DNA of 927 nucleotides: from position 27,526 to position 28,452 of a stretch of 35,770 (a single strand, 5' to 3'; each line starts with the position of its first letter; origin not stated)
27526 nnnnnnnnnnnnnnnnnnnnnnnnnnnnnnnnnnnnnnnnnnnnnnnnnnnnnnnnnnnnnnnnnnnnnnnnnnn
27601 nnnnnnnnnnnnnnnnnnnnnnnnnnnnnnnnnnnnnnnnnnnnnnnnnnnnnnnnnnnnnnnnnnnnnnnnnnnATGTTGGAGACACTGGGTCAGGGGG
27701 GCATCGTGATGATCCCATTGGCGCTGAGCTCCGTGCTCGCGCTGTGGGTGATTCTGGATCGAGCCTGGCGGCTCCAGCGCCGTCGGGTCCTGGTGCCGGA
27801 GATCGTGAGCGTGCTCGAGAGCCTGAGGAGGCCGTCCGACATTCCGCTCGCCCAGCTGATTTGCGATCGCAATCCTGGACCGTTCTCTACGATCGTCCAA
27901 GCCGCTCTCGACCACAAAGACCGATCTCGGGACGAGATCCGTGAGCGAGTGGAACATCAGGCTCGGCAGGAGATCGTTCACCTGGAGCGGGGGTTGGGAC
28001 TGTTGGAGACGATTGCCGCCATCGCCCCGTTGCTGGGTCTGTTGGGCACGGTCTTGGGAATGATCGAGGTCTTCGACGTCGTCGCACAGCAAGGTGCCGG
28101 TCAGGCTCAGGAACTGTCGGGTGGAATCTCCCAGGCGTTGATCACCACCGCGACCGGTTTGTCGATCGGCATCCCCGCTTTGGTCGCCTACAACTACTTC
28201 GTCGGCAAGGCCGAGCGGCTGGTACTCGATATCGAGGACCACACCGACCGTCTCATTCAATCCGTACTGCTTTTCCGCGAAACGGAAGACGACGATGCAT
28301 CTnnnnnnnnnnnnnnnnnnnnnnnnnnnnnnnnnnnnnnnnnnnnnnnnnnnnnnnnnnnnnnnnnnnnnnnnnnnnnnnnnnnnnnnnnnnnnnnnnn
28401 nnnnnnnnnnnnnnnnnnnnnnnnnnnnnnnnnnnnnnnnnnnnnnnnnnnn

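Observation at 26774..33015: TonB-ExbB-ExbD motor start/stop-coupled to a giant histidine kinase and sandwiched between two tad loci, with no TonB-dependent receptor in sight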

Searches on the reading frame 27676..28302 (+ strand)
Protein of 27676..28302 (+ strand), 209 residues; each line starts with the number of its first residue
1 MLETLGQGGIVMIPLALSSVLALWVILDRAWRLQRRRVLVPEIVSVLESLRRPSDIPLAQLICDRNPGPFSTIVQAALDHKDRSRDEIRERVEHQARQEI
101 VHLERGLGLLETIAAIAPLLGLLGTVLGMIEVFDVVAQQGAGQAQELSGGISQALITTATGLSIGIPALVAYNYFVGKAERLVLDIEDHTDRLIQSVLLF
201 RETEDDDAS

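Call 5: search_protein_families(library=pfam, proteins=[window:27676-28302:+], max_evalue=0.01)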
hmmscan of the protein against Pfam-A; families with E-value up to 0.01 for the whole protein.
window:27676-28302:+ (209 aa): 1 family
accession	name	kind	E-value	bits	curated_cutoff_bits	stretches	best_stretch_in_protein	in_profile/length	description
PF01618.21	MotA_ExbB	-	2.3e-34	118.3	22.9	1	70-187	6-126/127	MotA/TolQ/ExbB proton channel family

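Call 9: search_protein_families(library=ncbifam, proteins=[window:27676-28302:+], max_evalue=0.1)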
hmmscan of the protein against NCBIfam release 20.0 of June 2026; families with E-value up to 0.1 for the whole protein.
window:27676-28302:+ (209 aa): 11 families
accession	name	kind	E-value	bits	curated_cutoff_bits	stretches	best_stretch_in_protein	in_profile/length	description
TIGR02796.1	tolQ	equivalog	6.4e-26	91.5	221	1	11-196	16-213/216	protein TolQ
TIGR02797.1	exbB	equivalog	3.3e-24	85.9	206.2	1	10-179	15-191/211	tonB-system energizer ExbB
NF007722.0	PRK10414.1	equivalog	4.3e-16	59.1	402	1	11-178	26-201/244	tol-pal system-associated acyl-CoA thioesterase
NF008066.0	PRK10801.1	equivalog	6.1e-14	52.1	403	1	97-194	117-214/230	Tol-Pal system protein TolQ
TIGR02805.1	exbB2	equivalog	2.5e-12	47.1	135.35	1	102-180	50-128/138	TonB-system energizer ExbB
NF006583.0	PRK09109.1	equivalog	1.1e-05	24.7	237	1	41-164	79-195/246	flagellar motor protein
NF005237.0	PRK06743.1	equivalog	3.1e-05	23.4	373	1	85-163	141-214/277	flagellar motor protein MotP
NF006284.1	PRK08456.1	equivalog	0.00023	20.4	380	1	83-163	119-194/252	flagellar motor stator protein MotA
NF005997.1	PRK08124.1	equivalog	0.00054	19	340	1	34-165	73-197/259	flagellar motor stator protein MotA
NF006527.0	PRK08990.1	equivalog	0.0025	17.1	341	1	85-161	118-189/254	flagellar motor protein PomA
TIGR03818.1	MotA1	equivalog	0.012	14.7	303.8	1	86-162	141-213/282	flagellar motor stator protein MotA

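Call 34: search_solved_structures(query=A3, max_evalue=0.01)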
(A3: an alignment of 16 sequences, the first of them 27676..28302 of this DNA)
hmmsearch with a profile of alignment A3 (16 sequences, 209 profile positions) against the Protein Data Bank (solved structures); distinct sequences matched with E-value up to 0.01: 9.
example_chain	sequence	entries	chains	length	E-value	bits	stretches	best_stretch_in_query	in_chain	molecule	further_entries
9avi_A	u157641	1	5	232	3.8e-17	65.9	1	99-199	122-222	Tol-Pal system protein TolQ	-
8vlw_A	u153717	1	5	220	6.4e-17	65.2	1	99-191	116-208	Tol-Pal system protein TolQ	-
7ajq_A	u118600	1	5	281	2.7e-16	63.2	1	11-176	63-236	Biopolymer transport protein ExbB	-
6ye4_A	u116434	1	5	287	2.8e-16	63.1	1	11-176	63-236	Biopolymer transport protein ExbB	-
8odt_A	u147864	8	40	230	1.1e-15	61.1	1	97-193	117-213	Tol-Pal system protein TolQ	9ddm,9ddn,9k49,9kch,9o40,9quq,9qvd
9kpz_A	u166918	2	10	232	1.2e-15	61.1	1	98-193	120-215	Tol-Pal system protein TolQ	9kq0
5sv0_B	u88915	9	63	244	1.6e-15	60.7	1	11-177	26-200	Biopolymer transport protein ExbB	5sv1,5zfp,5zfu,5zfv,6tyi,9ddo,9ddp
8ucs_C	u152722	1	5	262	0.0061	19.5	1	87-162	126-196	Motility protein A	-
6ysf_E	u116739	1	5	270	0.0065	19.4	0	87-162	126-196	Chemotaxis MotA protein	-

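Call 53: find_homologous_proteins(query=window:27676-28302:+, max_evalue=1e-10)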
Query window:27676-28302:+ (209 aa): 6864 proteins with E <= 1e-10 among 8000 candidates; the best 120 are listed.
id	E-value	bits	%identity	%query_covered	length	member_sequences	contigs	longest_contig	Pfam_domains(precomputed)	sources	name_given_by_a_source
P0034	9.5e-123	425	98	100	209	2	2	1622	PF01618.22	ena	-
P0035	6.6e-120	416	96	100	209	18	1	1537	PF01618.22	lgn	-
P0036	3.9e-114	397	92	100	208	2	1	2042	PF01618.22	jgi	jgi:biopolymer transport protein ExbB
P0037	6.2e-101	354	81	100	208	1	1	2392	PF01618.22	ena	-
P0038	7.7e-95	334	78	98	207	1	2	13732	PF01618.22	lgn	-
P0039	6.4e-91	322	72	100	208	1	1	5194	PF01618.22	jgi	jgi:biopolymer transport protein ExbB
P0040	6.9e-91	321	73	100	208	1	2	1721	PF01618.22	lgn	-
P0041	9.5e-91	321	73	100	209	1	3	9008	PF01618.22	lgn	-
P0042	1.6e-89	317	73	96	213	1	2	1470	PF01618.22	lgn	-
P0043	4.0e-88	312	71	98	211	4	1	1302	PF01618.22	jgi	-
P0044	5.4e-88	312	70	98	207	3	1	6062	PF01618.22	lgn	-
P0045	8.5e-88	311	70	98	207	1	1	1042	PF01618.22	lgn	-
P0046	2.5e-87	310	69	100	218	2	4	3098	PF01618.22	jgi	jgi:biopolymer transport protein ExbB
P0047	2.8e-87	310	67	100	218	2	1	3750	PF01618.22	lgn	-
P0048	4.5e-87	309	75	94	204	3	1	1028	PF01618.22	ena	-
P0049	4.5e-87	309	69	98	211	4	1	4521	PF01618.22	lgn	-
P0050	4.7e-87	309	74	93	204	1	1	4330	PF01618.22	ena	-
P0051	1.3e-86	308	69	100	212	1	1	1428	PF01618.22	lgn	-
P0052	2.1e-86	307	71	98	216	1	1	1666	PF01618.22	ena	-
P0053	2.2e-86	307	69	98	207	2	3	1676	PF01618.22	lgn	-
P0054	2.6e-86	307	74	94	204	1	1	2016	PF01618.22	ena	-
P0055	2.7e-86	306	67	100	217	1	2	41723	PF01618.22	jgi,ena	-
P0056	2.9e-86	306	68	100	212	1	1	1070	PF01618.22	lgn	-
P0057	2.9e-86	306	70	96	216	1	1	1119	PF01618.22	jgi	jgi:biopolymer transport protein ExbB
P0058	4.2e-86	306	67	100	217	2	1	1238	PF01618.22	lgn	-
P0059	5.2e-86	306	70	97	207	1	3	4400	PF01618.22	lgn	-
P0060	6.0e-86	305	74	94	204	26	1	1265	PF01618.22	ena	-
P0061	6.3e-86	305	71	96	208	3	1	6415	PF01618.22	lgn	-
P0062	6.6e-86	305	67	100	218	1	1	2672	PF01618.22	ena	-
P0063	7.1e-86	305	74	93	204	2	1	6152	PF01618.22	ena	-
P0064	1.3e-85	304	71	98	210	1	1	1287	PF01618.22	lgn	-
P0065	1.8e-85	304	69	96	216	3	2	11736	PF01618.22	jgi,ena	jgi:biopolymer transport protein ExbB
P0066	2.0e-85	304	75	93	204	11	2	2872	PF01618.22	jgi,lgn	jgi:biopolymer transport protein ExbB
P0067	2.2e-85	304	71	96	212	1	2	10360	PF01618.22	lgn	-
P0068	4.9e-85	302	73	96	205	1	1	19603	PF01618.22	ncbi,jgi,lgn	-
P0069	9.0e-85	302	68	98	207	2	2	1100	PF01618.22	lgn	-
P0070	1.7e-84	301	69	96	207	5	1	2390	PF01618.22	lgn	-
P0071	2.2e-84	300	71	96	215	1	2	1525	PF01618.22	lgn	-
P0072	2.2e-84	300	72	94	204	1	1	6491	PF01618.22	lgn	-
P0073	3.8e-84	300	70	98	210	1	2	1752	PF01618.22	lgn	-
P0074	4.3e-84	299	68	96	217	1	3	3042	PF01618.22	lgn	-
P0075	6.9e-84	299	66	98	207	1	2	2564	PF01618.22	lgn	-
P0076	1.2e-83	298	74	93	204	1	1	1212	PF01618.22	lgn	-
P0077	1.3e-83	298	69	96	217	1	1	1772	PF01618.22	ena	-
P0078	1.3e-83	298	74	93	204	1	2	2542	PF01618.22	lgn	-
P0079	1.6e-83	297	73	96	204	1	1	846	PF01618.22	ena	-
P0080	1.8e-83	297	67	100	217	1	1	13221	PF01618.22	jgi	-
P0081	2.0e-83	297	66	100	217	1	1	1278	PF01618.22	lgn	-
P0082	2.3e-83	297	68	96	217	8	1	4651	PF01618.22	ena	-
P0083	6.1e-83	296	70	100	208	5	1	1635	PF01618.22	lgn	-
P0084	6.7e-83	295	66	98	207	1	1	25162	PF01618.22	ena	-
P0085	7.8e-83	295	73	92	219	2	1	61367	PF01618.22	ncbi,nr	ncbi:MAG TPA: MotA/TolQ/ExbB proton channel family protein [Gemmatimonadota bacterium]|nr:MotA/TolQ/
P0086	1.0e-82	295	68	96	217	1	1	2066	PF01618.22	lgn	-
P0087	1.2e-82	295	65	99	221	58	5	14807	PF01618.22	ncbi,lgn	-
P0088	1.4e-82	294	72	96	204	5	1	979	PF01618.22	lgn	-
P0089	2.0e-82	294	67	96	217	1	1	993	PF01618.22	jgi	jgi:biopolymer transport protein ExbB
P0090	4.1e-82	293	65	98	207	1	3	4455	PF01618.22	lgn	-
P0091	5.1e-82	293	68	98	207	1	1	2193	PF01618.22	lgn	-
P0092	8.9e-82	292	67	96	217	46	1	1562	PF01618.22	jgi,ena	jgi:biopolymer transport protein ExbB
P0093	1.8e-81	291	70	94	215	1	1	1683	PF01618.22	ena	-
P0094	2.1e-81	291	70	94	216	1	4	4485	PF01618.22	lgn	-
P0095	9.3e-81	288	71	94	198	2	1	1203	PF01618.22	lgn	-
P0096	8.8e-80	285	74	89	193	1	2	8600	PF01618.22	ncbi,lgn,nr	ncbi:MAG TPA: MotA/TolQ/ExbB proton channel family protein [Gemmatimonadota bacterium]|nr:MotA/TolQ/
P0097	7.3e-79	282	67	97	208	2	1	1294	PF01618.22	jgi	jgi:biopolymer transport protein ExbB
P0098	7.2e-75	269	67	91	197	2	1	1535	PF01618.22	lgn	-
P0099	2.1e-69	251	93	65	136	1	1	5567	PF01618.22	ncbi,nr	ncbi:MAG: MotA/TolQ/ExbB proton channel family protein, partial [Gemmatimonadetes bacterium]|nr:MotA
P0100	4.4e-69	250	60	97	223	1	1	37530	PF01618.22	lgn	-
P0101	6.3e-68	247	57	99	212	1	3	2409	PF01618.22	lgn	-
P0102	2.0e-67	245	74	77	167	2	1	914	PF01618.22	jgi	jgi:biopolymer transport protein ExbB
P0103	3.2e-67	244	60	95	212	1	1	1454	PF01618.22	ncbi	-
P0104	3.9e-67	244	57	98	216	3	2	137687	PF01618.22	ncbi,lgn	-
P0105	1.0e-66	243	57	99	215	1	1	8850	PF01618.22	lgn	-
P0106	2.3e-66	241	57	98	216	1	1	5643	PF01618.22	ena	-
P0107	3.2e-66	241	57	94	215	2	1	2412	PF01618.22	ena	-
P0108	3.3e-66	241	55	97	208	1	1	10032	PF01618.22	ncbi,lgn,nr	ncbi:MotA/TolQ/ExbB proton channel family protein [candidate division KSB1 bacterium]|nr:MotA/TolQ/E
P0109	3.8e-66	241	54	97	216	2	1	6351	PF01618.22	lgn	-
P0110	4.3e-66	241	58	93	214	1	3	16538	PF01618.22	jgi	-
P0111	4.9e-66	240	56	96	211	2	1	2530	PF01618.22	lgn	-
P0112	6.3e-66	240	55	98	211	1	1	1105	PF01618.22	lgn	-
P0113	6.6e-66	240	56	100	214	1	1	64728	PF01618.22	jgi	jgi:biopolymer transport protein ExbB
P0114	1.3e-65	239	59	93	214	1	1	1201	PF01618.22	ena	-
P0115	1.5e-65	239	54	97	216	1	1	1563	PF01618.22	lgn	-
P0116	1.7e-65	239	55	98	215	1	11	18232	PF01618.22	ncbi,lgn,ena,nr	ncbi:MotA/TolQ/ExbB proton channel family protein [candidate division KSB1 bacterium]|nr:MotA/TolQ/E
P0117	1.8e-65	239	54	100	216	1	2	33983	PF01618.22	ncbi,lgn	-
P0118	2.0e-65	238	53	98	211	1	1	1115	PF01618.22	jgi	jgi:biopolymer transport protein ExbB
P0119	2.1e-65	238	55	99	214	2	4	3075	PF01618.22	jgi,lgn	jgi:biopolymer transport protein ExbB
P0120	2.1e-65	238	54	100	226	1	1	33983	PF01618.22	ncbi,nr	ncbi:MAG: MotA/TolQ/ExbB proton channel family protein [Candidatus Aenigmarchaeota archaeon]|nr:MotA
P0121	3.1e-65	238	54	97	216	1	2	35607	PF01618.22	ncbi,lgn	ncbi:MAG: MotA/TolQ/ExbB proton channel family protein [bacterium]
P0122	3.1e-65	238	55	94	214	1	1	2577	PF01618.22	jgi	-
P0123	3.3e-65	238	56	95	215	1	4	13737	PF01618.22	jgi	jgi:biopolymer transport protein ExbB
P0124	3.8e-65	238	54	99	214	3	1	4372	PF01618.22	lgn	-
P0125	3.9e-65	237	54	98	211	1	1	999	PF01618.22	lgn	-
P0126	3.9e-65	237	58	93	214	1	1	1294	PF01618.22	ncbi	-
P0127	4.9e-65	237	54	97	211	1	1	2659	PF01618.22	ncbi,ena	-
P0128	6.1e-65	237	54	97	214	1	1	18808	PF01618.22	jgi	-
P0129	6.4e-65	237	54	97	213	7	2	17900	PF01618.22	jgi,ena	-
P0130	6.5e-65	237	58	93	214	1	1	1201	PF01618.22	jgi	-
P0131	6.6e-65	237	54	97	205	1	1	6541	PF01618.22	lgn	-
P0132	6.7e-65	237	55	96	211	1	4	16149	PF01618.22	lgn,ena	-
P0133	7.4e-65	237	54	98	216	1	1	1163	PF01618.22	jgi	jgi:biopolymer transport protein ExbB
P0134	7.5e-65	237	55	95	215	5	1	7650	PF01618.22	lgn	-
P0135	8.7e-65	236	57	96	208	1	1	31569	PF01618.22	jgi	jgi:biopolymer transport protein ExbB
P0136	8.9e-65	236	57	96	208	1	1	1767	PF01618.22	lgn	-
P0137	1.0e-64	236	55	97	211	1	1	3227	PF01618.22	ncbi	-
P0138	1.0e-64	236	58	94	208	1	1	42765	PF01618.22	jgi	jgi:biopolymer transport protein ExbB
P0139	1.1e-64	236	56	100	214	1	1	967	PF01618.22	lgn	-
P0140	1.3e-64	236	55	99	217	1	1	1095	PF01618.22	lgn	-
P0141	1.4e-64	236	54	97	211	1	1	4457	PF01618.22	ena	-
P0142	1.5e-64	236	54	98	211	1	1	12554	PF01618.22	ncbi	-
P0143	1.9e-64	235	53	97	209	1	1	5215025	PF01618.22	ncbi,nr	ncbi:MAG: MotA/TolQ/ExbB proton channel family protein [bacterium]|nr:MAG: MotA/TolQ/ExbB proton cha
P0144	2.1e-64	235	53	98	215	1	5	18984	PF01618.22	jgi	-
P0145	2.1e-64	235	56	98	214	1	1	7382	PF01618.22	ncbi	-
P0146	2.1e-64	235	51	100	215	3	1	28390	PF01618.22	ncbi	-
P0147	2.2e-64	235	56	99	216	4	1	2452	PF01618.22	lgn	-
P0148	2.2e-64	235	54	97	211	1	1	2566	PF01618.22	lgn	-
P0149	2.4e-64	235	56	95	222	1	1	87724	PF01618.22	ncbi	-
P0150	2.8e-64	235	53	99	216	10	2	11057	PF01618.22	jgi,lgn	-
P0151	3.9e-64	234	56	96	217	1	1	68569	PF01618.22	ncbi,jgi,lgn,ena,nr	ncbi:MAG: hypothetical protein B6244_09690 [Candidatus Cloacimonetes bacterium 4572_55]|nr:MAG: hypo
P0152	4.4e-64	234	52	97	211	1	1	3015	PF01618.22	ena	-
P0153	6.3e-64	234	55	97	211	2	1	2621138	PF01618.22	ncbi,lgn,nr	ncbi:MAG: MotA/TolQ/ExbB proton channel family protein [candidate division KSB1 bacterium]|nr:MotA/T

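Call 54: find_encoding_contigs(protein=P0100, flank=10000, max_places=1)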
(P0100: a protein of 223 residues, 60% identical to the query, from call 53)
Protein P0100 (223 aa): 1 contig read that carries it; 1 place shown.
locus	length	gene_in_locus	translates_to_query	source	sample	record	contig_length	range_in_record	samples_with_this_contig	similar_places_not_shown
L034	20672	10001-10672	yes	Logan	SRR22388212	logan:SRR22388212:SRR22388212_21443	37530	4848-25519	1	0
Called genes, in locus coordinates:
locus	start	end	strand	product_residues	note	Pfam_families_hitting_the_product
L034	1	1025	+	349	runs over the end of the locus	-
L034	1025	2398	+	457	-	PF05036:SPOR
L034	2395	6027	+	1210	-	PF02463:SMC_N, PF13175:AAA_15, PF13476:AAA_23, PF13304:AAA_21 (weak), PF06470:SMC_hinge, PF13304:AAA_21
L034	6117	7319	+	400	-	-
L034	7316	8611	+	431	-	PF00999:Na_H_Exchanger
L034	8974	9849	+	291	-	PF13103:TonB_2 (weak)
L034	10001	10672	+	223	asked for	PF01618:MotA_ExbB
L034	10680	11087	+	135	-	PF02472:ExbD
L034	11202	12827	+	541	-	PF05496:RuvB_N (weak), PF13177:DNA_pol3_delta2, PF13604:AAA_30 (weak), PF00004:AAA, PF07728:AAA_5 (faint), PF13401:AAA_22 (weak), PF22608:DNAX_ATPase_lid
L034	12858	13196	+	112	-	PF02575:YbaB_DNA_bd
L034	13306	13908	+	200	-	PF21176:RecR_HhH, PF02132:RecR_ZnF, PF01751:Toprim, PF13662:Toprim_4, PF21175:RecR_C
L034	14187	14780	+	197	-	PF01066:CDP-OH_P_transf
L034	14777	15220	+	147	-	PF04608:PgpA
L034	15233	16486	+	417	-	PF00994:MoCF_biosynth, PF18146:CinA_KH, PF02464:CinA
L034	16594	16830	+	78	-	-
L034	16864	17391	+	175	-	PF03600:CitMHS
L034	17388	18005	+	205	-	PF00939:Na_sulph_symp, PF03600:CitMHS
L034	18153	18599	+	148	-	-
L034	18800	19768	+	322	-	PF01073:3Beta_HSD, PF01370:Epimerase, PF02719:Polysacc_synt_2, PF04321:RmlD_sub_bind, PF07993:NAD_binding_4 (faint), PF16363:GDP_Man_Dehyd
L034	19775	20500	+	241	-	PF01618:MotA_ExbB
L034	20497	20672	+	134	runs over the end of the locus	PF02472:ExbD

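Call 55: find_encoding_contigs(protein=P0104, flank=10000, max_places=1)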
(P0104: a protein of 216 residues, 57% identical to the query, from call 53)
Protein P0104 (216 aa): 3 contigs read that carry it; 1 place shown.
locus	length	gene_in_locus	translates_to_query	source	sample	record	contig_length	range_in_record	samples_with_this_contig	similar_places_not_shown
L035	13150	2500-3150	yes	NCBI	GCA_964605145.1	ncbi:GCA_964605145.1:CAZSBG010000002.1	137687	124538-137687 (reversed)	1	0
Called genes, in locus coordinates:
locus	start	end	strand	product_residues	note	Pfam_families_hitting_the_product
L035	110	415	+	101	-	PF01910:Thiamine_BP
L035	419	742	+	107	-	PF03091:CutA1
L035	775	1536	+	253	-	PF23023:Anti-Pycsar_Apyc1, PF00753:Lactamase_B, PF12706:Lactamase_B_2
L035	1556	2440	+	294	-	PF13103:TonB_2 (faint), PF03544:TonB_C (weak)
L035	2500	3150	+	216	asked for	PF01618:MotA_ExbB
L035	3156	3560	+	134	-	PF02472:ExbD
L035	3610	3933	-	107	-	PF01906:YbjQ_1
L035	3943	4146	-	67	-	-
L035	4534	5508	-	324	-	PF01073:3Beta_HSD, PF01370:Epimerase, PF02719:Polysacc_synt_2, PF04321:RmlD_sub_bind, PF16363:GDP_Man_Dehyd, PF07993:NAD_binding_4, PF02719:Polysacc_synt_2 (weak)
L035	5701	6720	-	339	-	PF00953:Glycos_transf_4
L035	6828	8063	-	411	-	PF13439:Glyco_transf_4, PF13579:Glyco_trans_4_4, PF00534:Glycos_transf_1, PF13692:Glyco_trans_1_4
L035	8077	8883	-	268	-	PF03848:TehB, PF05401:NodS (weak), PF13489:Methyltransf_23, PF02353:CMAS, PF13847:Methyltransf_31, PF08241:Methyltransf_11, PF08242:Methyltransf_12, PF13649:Methyltransf_25, +1 more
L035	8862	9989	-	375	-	PF00534:Glycos_transf_1, PF13692:Glyco_trans_1_4, PF13524:Glyco_trans_1_2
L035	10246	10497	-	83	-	-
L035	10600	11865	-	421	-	PF01943:Polysacc_synt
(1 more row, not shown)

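Call 56: find_encoding_contigs(protein=P0153, flank=10000, max_places=1)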
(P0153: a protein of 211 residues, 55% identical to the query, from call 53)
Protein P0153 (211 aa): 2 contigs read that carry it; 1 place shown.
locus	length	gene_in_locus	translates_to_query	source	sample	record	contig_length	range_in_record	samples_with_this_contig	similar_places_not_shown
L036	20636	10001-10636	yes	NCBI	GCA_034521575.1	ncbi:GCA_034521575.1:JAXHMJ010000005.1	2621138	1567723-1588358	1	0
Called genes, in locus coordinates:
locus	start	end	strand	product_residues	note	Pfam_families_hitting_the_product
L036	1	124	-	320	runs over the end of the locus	PF00534:Glycos_transf_1, PF13692:Glyco_trans_1_4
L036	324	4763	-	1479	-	PF00270:DEAD, PF00271:Helicase_C, PF22590:Cas3-like_C_2 (faint), PF19306:WHD_Lhr, PF08494:DEAD_assoc, PF23236:WHD_2nd_Lhr, PF23234:WHD_4th_Lhr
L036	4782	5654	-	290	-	PF00756:Esterase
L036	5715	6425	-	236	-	PF24675:NpmA, PF02390:Methyltransf_4, PF13847:Methyltransf_31, PF13649:Methyltransf_25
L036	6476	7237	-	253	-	-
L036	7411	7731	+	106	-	PF03091:CutA1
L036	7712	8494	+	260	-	PF23023:Anti-Pycsar_Apyc1, PF00753:Lactamase_B (weak), PF12706:Lactamase_B_2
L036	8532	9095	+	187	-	PF13489:Methyltransf_23, PF01209:Ubie_methyltran, PF13847:Methyltransf_31, PF08241:Methyltransf_11, PF08242:Methyltransf_12, PF13649:Methyltransf_25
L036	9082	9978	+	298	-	PF03544:TonB_C (weak)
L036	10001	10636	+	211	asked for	PF01618:MotA_ExbB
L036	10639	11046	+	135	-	PF02472:ExbD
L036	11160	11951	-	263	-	PF01503:PRA-PH (faint), PF03819:MazG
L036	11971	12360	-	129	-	PF08889:WbqC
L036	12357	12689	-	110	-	PF08889:WbqC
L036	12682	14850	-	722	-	PF09371:Tex_N, PF22706:Tex_central_region, PF14639:YqgF (weak), PF16921:Tex_YqgF, PF14635:HHH_7, PF12836:HHH_3, PF17674:HHH_9, PF00575:S1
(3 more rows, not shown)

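Call 68: find_encoding_contigs(protein=P0138, flank=8000, max_places=1)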
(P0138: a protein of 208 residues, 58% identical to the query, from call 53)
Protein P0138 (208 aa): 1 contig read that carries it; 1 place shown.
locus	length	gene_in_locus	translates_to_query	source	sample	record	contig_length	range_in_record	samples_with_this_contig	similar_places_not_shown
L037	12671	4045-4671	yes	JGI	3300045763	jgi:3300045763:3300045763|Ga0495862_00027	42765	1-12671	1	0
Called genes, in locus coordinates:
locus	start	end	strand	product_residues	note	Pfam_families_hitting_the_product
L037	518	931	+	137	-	PF02036:SCP2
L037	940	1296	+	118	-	PF03091:CutA1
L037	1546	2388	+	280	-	PF00483:NTP_transferase, PF01128:IspD (weak), PF12804:NTP_transf_3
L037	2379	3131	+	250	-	PF23023:Anti-Pycsar_Apyc1, PF00753:Lactamase_B, PF12706:Lactamase_B_2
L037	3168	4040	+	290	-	-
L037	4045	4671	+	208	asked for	PF01618:MotA_ExbB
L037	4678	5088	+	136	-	PF02472:ExbD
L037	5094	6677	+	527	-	PF12704:MacB_PCD, PF02687:FtsX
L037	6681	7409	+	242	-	PF00005:ABC_tran, PF02463:SMC_N (faint), PF13304:AAA_21 (faint)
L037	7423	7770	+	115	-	PF02151:UVR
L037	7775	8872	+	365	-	PF00217:ATP-gua_Ptrans, PF27454:McsB_C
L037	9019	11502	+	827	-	PF02861:Clp_N, PF02861:Clp_N, PF00004:AAA, PF17871:AAA_lid_9, PF00004:AAA, PF07724:AAA_2, PF07728:AAA_5, PF10431:ClpB_D2-small, +9 more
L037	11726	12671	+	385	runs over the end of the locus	PF02463:SMC_N (faint), PF13175:AAA_15, PF13304:AAA_21 (weak), PF13175:AAA_15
